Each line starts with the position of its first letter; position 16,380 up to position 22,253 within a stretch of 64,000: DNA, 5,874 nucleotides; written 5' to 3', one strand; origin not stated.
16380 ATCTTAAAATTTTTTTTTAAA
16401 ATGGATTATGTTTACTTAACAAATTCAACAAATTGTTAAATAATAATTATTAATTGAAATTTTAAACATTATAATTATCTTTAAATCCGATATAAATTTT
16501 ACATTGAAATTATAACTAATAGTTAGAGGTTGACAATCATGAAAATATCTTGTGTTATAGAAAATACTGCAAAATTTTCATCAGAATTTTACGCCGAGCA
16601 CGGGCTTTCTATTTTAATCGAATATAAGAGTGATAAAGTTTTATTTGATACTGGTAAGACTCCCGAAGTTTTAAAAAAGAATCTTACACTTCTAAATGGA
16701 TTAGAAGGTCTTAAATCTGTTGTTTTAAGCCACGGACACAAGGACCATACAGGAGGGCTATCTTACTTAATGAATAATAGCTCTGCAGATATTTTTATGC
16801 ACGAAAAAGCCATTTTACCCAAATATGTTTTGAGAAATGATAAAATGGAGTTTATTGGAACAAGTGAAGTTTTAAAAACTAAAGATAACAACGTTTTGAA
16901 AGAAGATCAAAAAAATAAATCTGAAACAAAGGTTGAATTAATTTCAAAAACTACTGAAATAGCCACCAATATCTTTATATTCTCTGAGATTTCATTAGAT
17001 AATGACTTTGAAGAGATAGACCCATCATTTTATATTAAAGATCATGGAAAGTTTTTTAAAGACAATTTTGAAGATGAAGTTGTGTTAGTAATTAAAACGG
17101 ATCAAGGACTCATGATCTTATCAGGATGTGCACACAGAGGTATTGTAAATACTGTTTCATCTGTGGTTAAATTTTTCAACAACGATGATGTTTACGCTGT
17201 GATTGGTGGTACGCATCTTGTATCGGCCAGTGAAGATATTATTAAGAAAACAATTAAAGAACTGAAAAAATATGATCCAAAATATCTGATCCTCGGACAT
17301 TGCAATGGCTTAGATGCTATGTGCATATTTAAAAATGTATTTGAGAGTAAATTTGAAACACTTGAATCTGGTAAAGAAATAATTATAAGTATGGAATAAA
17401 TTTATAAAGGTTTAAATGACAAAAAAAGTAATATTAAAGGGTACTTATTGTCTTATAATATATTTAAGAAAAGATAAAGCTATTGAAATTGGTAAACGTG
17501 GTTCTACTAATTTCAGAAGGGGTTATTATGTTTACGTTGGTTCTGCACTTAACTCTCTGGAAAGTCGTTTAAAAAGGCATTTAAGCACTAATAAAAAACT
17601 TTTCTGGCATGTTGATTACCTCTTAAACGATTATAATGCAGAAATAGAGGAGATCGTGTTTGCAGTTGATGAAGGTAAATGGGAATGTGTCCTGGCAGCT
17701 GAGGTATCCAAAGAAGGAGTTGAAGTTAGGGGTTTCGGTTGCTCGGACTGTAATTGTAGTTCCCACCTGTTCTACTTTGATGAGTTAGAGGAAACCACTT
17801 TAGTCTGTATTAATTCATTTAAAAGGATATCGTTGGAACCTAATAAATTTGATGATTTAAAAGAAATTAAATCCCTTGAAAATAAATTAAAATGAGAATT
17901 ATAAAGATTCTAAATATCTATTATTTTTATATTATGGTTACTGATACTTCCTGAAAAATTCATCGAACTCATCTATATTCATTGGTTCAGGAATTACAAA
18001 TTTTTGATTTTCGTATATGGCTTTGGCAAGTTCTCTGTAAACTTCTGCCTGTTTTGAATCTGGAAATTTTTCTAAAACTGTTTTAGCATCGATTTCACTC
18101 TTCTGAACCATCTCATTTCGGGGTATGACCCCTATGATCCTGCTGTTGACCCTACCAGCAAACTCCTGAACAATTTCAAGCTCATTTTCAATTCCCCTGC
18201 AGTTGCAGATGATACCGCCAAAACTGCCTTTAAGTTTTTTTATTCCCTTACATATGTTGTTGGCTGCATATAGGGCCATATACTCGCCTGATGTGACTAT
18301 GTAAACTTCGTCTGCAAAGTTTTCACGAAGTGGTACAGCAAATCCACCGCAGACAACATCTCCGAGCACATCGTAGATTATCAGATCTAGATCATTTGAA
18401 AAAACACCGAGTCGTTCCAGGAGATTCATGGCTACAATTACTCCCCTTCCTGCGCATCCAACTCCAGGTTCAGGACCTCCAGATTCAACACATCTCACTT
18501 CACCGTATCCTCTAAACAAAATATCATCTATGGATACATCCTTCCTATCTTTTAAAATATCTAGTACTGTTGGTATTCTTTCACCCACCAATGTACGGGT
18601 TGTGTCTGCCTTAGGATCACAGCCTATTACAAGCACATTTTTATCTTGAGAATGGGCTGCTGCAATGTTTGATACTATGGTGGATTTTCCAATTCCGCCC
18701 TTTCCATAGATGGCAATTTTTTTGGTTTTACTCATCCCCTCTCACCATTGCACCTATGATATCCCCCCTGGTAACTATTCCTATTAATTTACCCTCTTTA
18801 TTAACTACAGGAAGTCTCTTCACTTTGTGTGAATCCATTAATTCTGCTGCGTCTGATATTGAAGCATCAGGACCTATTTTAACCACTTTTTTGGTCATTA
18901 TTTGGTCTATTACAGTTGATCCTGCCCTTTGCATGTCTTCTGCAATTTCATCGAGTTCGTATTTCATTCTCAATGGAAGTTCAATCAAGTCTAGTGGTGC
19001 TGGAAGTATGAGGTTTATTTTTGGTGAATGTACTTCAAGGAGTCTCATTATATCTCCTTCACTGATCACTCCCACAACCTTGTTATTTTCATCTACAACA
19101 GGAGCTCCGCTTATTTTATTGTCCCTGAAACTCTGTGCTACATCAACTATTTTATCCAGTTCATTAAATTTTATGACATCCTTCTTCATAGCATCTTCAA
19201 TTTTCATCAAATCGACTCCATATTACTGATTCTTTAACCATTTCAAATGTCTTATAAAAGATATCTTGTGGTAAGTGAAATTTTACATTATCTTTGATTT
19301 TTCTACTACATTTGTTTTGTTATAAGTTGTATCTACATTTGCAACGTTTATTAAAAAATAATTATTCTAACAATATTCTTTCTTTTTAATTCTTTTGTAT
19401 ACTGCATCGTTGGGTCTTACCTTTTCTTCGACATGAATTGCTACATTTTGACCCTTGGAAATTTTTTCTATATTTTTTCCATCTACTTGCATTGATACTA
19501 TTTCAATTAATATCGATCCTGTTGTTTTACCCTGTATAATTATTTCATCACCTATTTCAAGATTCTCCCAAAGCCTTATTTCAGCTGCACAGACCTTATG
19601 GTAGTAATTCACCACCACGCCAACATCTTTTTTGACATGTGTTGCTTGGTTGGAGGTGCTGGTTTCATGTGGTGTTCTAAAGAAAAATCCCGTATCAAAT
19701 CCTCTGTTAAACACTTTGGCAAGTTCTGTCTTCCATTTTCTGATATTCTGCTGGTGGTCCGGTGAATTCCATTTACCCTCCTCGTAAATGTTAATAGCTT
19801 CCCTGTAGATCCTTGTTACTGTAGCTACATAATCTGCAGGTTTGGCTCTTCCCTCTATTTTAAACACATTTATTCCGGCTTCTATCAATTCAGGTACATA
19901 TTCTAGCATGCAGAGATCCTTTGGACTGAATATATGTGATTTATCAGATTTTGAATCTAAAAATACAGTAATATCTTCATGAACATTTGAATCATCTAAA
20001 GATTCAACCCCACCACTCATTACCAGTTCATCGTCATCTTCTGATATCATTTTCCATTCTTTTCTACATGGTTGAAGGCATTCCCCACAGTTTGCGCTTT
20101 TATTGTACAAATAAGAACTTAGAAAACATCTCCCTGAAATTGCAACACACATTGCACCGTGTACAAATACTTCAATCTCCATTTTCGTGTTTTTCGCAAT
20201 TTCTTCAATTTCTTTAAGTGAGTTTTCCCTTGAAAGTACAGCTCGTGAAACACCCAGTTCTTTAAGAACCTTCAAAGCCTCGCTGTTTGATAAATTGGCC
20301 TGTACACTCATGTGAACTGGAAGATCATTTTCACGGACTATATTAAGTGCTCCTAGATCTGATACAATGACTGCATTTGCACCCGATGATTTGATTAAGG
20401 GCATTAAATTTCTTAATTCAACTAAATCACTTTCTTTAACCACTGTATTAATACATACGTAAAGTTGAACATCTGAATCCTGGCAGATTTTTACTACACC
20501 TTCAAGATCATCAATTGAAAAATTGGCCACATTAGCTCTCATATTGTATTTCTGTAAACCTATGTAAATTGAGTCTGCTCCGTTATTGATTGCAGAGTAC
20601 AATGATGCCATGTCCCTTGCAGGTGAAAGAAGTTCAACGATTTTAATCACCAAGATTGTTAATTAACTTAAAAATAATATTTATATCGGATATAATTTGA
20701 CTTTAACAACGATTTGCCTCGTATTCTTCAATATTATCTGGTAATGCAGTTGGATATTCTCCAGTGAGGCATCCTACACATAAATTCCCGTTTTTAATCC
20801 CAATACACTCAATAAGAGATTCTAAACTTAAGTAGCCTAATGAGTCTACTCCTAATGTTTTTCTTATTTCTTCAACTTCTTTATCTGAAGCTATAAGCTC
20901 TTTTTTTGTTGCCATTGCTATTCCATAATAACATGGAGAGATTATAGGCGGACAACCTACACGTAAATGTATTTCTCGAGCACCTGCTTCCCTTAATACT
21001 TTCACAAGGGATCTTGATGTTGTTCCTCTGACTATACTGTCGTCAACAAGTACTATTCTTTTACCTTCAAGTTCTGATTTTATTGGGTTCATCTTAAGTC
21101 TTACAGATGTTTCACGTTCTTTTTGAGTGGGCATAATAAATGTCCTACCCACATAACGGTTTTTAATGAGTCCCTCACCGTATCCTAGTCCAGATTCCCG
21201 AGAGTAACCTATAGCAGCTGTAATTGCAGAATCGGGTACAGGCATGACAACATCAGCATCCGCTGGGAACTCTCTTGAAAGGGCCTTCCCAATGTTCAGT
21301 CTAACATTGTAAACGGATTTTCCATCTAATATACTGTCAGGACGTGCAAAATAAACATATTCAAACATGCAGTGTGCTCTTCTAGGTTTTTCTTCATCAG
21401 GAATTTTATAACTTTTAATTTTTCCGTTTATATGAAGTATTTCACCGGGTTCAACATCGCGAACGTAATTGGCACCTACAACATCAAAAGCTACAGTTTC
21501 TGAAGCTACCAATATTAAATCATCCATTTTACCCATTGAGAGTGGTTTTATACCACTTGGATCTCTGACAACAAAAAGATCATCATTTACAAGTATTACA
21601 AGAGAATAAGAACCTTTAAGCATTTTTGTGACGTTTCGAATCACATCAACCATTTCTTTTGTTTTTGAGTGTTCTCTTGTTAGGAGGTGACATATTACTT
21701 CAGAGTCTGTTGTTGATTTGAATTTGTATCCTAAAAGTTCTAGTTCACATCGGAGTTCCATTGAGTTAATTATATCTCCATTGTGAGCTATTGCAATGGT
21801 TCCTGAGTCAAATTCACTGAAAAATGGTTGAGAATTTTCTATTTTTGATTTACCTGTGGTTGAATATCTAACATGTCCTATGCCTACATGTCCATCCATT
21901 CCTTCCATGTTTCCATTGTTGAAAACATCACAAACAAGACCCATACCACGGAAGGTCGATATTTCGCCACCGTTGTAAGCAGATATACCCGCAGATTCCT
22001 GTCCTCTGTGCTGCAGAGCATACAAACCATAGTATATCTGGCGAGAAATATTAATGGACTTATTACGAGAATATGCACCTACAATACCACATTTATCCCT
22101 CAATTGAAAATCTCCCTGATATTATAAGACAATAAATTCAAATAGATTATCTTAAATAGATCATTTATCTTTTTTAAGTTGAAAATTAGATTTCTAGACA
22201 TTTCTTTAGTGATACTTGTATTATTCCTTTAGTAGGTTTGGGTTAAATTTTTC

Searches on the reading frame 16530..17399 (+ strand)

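Call 46: search_protein_families(library=pfam, proteins=[window:16530-17399:+], max_evalue=0.00001)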
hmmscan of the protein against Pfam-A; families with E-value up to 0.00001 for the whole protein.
window:16530-17399:+ (289 aa): 1 family
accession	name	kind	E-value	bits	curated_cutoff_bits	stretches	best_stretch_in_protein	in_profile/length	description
PF00753.33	Lactamase_B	-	3.6e-09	37.3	22.7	1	24-94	5-77/196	Metallo-beta-lactamase superfamily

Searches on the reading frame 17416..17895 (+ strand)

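Call 46: search_protein_families(library=pfam, proteins=[window:17416-17895:+], max_evalue=0.00001)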
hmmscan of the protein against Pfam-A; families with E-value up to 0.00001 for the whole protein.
window:17416-17895:+ (159 aa): 1 family
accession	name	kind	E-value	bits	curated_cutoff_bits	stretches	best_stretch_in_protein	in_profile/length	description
PF01986.22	DUF123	-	3e-29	101.8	25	1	32-120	2-95/95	Domain of unknown function DUF123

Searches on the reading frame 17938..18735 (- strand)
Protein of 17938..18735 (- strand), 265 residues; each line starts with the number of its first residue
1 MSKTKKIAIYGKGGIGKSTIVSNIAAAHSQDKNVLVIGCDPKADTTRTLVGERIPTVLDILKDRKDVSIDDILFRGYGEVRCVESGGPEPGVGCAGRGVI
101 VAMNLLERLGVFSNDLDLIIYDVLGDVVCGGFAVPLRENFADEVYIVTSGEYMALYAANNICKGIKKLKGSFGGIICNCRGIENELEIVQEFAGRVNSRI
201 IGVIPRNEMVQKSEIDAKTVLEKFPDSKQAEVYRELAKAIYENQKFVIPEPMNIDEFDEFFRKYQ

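Call 46: search_protein_families(library=pfam, proteins=[window:17938-18735:-], max_evalue=0.00001)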
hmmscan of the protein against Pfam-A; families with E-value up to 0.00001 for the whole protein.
window:17938-18735:- (265 aa): 4 families
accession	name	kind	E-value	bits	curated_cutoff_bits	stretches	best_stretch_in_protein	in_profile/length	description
PF00142.24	Fer4_NifH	-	2.7e-103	345.6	25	1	5-264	1-268/271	4Fe-4S iron sulfur cluster binding proteins, NifH/frxC family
PF01656.29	CbiA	-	4.5e-10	40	25.4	1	8-218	3-123/125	CobQ/CobB/MinD/ParA nucleotide binding domain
PF13614.12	AAA_31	-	3e-08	34.3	27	1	5-62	2-64/177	AAA domain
PF10609.15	ParA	-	1.2e-07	31.8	27.1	1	7-240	6-245/246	NUBPL iron-transfer P-loop NTPase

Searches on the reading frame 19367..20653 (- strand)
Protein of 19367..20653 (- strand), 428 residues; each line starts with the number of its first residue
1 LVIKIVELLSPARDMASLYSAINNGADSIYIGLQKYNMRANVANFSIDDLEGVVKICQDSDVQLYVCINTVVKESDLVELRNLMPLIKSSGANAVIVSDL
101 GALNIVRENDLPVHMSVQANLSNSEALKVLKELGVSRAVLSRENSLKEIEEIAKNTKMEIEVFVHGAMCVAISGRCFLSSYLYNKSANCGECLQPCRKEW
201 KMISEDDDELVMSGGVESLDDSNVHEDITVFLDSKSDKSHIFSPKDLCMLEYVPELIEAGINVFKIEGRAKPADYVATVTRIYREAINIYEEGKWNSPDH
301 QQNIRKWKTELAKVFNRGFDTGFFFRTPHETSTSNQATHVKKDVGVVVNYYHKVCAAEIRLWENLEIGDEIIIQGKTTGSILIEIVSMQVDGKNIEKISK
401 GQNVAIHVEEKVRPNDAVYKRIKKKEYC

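Call 46: search_protein_families(library=pfam, proteins=[window:19367-20653:-], max_evalue=0.00001)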
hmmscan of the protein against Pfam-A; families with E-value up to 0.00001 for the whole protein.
window:19367-20653:- (428 aa): 1 family
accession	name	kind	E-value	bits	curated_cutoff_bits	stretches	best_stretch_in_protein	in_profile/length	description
PF01136.24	Peptidase_U32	-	7.4e-84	281.1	22.4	1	79-329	3-232/233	Peptidase family U32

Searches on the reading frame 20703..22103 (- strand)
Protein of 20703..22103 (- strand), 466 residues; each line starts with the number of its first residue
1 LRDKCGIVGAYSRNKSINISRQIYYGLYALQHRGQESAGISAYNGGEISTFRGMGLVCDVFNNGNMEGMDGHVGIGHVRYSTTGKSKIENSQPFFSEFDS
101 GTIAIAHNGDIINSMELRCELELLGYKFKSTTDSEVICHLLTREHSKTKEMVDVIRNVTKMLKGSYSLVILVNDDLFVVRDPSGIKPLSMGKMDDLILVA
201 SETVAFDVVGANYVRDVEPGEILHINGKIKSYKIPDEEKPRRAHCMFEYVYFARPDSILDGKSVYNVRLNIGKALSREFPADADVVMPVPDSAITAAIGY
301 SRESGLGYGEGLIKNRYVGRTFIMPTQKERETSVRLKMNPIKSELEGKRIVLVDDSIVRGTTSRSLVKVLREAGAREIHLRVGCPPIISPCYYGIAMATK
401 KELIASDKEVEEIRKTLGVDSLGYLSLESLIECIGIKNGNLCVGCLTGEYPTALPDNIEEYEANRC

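Call 46: search_protein_families(library=pfam, proteins=[window:20703-22103:-], max_evalue=0.00001)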
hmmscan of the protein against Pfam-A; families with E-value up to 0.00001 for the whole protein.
window:20703-22103:- (466 aa): 4 families
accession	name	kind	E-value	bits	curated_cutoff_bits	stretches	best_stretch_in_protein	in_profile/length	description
PF13522.11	GATase_6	-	1.6e-23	83.6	27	1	70-202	9-130/130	Glutamine amidotransferase domain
PF13537.11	GATase_7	-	3.1e-23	82.5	25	1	87-206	9-121/123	Glutamine amidotransferase domain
PF13230.11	GATase_4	-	4.3e-09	36.1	23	1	72-162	72-159/272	Glutamine amidotransferases class-II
PF00156.33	Pribosyltran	-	7.3e-07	29.1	26.3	1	275-382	22-122/158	Phosphoribosyl transferase domain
